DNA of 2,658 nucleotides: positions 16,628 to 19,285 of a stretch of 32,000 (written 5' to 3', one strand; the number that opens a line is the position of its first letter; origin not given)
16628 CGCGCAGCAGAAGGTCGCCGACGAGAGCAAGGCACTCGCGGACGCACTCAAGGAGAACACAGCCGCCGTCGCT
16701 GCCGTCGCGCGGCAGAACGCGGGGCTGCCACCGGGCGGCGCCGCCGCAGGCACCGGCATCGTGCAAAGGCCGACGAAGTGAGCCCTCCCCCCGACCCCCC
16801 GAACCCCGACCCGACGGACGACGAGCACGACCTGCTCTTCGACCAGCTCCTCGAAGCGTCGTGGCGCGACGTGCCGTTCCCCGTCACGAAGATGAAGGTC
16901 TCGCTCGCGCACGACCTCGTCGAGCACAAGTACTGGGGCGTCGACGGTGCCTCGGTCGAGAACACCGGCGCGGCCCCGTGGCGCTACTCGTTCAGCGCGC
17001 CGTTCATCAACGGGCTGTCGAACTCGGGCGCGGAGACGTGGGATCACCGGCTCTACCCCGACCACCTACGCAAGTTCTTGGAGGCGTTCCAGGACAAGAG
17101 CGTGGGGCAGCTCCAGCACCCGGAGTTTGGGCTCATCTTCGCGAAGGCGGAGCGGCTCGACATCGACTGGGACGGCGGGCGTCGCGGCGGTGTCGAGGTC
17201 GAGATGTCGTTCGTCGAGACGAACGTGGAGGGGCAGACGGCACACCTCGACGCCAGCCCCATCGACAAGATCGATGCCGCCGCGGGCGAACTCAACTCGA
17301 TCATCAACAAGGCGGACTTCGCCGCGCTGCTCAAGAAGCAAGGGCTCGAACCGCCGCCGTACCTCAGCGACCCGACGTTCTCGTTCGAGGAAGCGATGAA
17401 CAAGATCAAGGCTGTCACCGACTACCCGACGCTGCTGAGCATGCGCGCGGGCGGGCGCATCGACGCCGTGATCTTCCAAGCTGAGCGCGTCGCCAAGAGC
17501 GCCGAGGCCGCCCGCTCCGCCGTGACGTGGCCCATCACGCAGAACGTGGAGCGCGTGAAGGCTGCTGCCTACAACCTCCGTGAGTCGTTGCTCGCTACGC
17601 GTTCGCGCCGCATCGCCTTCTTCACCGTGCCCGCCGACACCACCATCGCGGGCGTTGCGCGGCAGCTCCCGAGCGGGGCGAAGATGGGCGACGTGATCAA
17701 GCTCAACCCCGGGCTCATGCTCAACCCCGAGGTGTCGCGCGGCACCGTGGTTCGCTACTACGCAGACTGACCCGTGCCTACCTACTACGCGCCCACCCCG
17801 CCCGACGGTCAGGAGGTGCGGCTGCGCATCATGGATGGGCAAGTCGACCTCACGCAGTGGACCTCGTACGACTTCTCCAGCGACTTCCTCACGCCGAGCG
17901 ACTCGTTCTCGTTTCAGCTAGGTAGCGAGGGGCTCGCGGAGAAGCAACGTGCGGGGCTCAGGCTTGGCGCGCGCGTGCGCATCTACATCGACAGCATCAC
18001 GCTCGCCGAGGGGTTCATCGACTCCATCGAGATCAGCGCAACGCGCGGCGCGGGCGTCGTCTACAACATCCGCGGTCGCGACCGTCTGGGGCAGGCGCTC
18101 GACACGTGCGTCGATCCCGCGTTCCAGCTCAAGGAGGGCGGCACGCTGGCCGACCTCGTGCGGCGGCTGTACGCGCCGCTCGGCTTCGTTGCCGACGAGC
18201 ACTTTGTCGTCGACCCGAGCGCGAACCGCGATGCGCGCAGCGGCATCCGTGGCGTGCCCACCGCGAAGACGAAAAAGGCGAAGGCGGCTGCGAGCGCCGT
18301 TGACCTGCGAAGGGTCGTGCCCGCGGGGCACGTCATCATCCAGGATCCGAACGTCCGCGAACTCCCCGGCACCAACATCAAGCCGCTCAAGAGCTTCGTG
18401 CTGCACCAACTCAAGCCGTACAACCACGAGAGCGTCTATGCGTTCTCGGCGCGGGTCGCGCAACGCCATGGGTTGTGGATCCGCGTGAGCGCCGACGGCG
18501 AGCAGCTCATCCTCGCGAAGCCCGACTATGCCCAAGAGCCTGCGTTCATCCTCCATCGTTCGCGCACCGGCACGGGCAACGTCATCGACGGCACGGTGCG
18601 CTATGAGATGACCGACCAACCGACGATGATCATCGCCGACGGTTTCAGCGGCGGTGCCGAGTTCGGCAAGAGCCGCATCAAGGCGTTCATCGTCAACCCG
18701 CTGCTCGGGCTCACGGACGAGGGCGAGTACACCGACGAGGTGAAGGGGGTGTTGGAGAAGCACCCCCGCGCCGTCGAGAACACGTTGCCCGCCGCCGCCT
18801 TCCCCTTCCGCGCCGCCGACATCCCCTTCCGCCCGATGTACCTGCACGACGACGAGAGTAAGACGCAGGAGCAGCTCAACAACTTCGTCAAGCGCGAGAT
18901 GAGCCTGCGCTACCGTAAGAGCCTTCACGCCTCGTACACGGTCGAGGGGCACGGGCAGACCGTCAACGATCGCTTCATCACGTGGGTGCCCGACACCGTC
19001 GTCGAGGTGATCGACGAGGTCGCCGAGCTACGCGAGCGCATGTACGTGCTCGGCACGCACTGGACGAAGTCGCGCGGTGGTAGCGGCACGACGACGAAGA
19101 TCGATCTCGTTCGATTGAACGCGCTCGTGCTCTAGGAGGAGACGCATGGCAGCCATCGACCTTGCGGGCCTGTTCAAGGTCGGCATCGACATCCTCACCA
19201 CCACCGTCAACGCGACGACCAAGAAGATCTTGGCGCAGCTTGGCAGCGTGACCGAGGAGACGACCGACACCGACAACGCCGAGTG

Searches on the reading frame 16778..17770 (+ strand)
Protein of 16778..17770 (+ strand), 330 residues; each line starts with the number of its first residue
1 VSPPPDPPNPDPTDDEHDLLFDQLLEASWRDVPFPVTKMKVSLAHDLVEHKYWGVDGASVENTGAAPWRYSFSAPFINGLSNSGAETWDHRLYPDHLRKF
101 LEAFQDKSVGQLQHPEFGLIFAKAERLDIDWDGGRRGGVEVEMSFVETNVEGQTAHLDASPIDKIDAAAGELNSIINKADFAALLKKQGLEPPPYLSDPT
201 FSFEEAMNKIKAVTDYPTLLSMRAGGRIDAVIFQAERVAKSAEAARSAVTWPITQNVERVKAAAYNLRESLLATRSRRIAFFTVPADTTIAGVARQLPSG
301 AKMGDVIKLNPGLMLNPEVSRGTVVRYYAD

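Call 4: search_protein_families(library=pfam, proteins=[window:16778-17770:+], max_evalue=0.1)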
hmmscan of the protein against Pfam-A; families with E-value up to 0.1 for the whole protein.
window:16778-17770:+ (330 aa): 1 family
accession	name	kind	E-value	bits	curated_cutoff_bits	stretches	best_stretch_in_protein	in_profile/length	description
PF07157.17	DNA_circ_N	-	1e-13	52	21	1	24-120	2-86/88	DNA circularisation protein N-terminus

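Call 5: search_protein_families(library=phrogs, proteins=[window:16778-17770:+], max_evalue=0.1)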
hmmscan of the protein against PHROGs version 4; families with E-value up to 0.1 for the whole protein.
window:16778-17770:+ (330 aa): 2 families
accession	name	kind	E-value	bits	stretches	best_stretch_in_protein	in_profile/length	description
phrog_184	-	tail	4.3e-17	63.4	1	22-173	7-146/411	baseplate hub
phrog_16855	-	tail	6.8e-09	36.9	1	24-168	8-143/158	Gpu-like tail protein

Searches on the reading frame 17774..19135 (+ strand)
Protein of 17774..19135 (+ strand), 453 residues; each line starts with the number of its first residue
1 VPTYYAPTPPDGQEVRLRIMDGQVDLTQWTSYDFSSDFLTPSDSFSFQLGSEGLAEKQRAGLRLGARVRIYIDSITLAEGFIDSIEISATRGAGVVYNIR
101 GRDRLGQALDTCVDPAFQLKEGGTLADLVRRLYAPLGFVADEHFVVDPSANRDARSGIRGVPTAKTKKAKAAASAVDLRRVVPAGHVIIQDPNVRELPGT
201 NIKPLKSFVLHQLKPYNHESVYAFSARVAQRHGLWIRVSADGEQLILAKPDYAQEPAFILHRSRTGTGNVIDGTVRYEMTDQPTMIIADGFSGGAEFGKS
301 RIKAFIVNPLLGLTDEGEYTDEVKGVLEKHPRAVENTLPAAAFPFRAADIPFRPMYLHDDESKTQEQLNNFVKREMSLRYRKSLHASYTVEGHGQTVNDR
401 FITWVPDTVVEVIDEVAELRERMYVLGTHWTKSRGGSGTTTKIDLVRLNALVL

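Call 4: search_protein_families(library=pfam, proteins=[window:17774-19135:+], max_evalue=0.1)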
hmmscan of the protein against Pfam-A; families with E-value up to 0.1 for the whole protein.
window:17774-19135:+ (453 aa): 2 families
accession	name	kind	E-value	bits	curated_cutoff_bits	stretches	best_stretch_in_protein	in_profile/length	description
PF21683.3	GpP-like_1st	-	9.9e-09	35.5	27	1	24-103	9-85/85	Mu phage baseplate assembly protein GpP-like, N-terminal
PF21929.2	GpP_4th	-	0.035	14.5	27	1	371-450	8-83/87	Mu phage baseplate assembly protein GpP, fourth domain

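Call 5: search_protein_families(library=phrogs, proteins=[window:17774-19135:+], max_evalue=0.1)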
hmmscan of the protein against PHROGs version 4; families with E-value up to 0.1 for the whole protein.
window:17774-19135:+ (453 aa): 2 families
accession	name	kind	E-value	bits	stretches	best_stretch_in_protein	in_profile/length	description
phrog_177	-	tail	5.9e-33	115.6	2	7-138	72-200/623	baseplate hub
phrog_16629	-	unknown function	5.5e-05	24.2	1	22-53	15-46/87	-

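Call 14: find_related_loci(query=window:17774-19132:+, collection=genome_contigs, flank=6000)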
Query window:17774-19132:+ (453 aa) in genome_contigs; peptide patterns used: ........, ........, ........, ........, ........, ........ (x = any residue, [..] = any of these).
57 stretches matched a pattern, but none encodes a relative of the query by tblastn (E <= 1e-3).

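Call 32: search_dna_similar(query=window:17774-19132:+, collection=phages, mode=protein, max_rows=15)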
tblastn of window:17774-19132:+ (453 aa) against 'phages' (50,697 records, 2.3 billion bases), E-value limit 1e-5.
Records with a match: 5; places in all: 5; records where one place covers at least 80% of the query: 0.
Best place of each record, by identity: <60% 5.
By first word of the organism name: Haemophilus 2; Mannheimia 2; Caudoviricetes 1.
By host as written in the record: Haemophilus parasuis 34086b 2; Mannheimia haemolytica 3927A 2; - 1.
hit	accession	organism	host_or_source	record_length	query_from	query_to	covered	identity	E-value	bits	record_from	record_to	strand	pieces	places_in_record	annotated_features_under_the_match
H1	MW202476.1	Caudoviricetes sp.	Manatee Spring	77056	210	425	48%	25.5%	7e-14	80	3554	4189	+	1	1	mu-like prophage tail protein gpP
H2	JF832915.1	Haemophilus phage SuMu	Haemophilus parasuis 34086b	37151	28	137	24%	36.4%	2e-8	62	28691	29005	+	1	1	Mu-like prophage tail protein gpP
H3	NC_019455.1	Haemophilus phage SuMu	Haemophilus parasuis 34086b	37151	28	137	24%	36.4%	2e-8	62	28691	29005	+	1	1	baseplate hub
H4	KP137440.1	Mannheimia phage vB_MhM_3927AP2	Mannheimia haemolytica 3927A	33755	28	138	25%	31.5%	2e-6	56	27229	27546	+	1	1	tail protein P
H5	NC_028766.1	Mannheimia phage vB_MhM_3927AP2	Mannheimia haemolytica 3927A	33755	28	138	25%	31.5%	2e-6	56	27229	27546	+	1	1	baseplate hub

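Call 35: find_related_loci(query=A4, collection=viral_contigs, flank=5000)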
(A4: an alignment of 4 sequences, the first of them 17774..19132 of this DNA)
Query A4 (453 aa) in viral_contigs; peptide patterns used: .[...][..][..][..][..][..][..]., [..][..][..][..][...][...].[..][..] (x = any residue, [..] = any of these).
114 stretches matched a pattern; 17 encode a relative of the query (tblastn E <= 1e-3); 17 distinct loci.
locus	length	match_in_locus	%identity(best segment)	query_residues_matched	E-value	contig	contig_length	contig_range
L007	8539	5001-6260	58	5-451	8e-176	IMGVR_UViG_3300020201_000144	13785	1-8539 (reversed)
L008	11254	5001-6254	59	5-453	4e-175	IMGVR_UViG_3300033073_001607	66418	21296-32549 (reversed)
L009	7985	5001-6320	52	1-453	7e-143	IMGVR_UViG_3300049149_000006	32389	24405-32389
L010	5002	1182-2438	40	5-451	1e-89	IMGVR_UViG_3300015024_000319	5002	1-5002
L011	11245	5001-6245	36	3-447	5e-86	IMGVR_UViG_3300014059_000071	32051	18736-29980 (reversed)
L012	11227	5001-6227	35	10-453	6e-85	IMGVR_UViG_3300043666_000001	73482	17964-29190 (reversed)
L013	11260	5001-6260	37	7-451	1e-81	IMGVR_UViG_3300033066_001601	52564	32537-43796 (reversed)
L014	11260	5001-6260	37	7-451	1e-81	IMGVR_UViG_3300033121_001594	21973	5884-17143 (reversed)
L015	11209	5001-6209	33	10-451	5e-76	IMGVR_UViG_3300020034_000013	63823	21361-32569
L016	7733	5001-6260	35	7-451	2e-74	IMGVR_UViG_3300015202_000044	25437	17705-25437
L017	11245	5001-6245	36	11-446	9e-73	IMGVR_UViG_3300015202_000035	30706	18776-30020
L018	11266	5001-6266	33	10-446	5e-69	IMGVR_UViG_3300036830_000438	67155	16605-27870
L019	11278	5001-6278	31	14-446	6e-54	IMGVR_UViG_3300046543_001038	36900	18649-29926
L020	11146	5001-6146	27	31-453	1e-28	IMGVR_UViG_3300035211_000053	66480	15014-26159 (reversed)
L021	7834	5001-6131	23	32-452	2e-25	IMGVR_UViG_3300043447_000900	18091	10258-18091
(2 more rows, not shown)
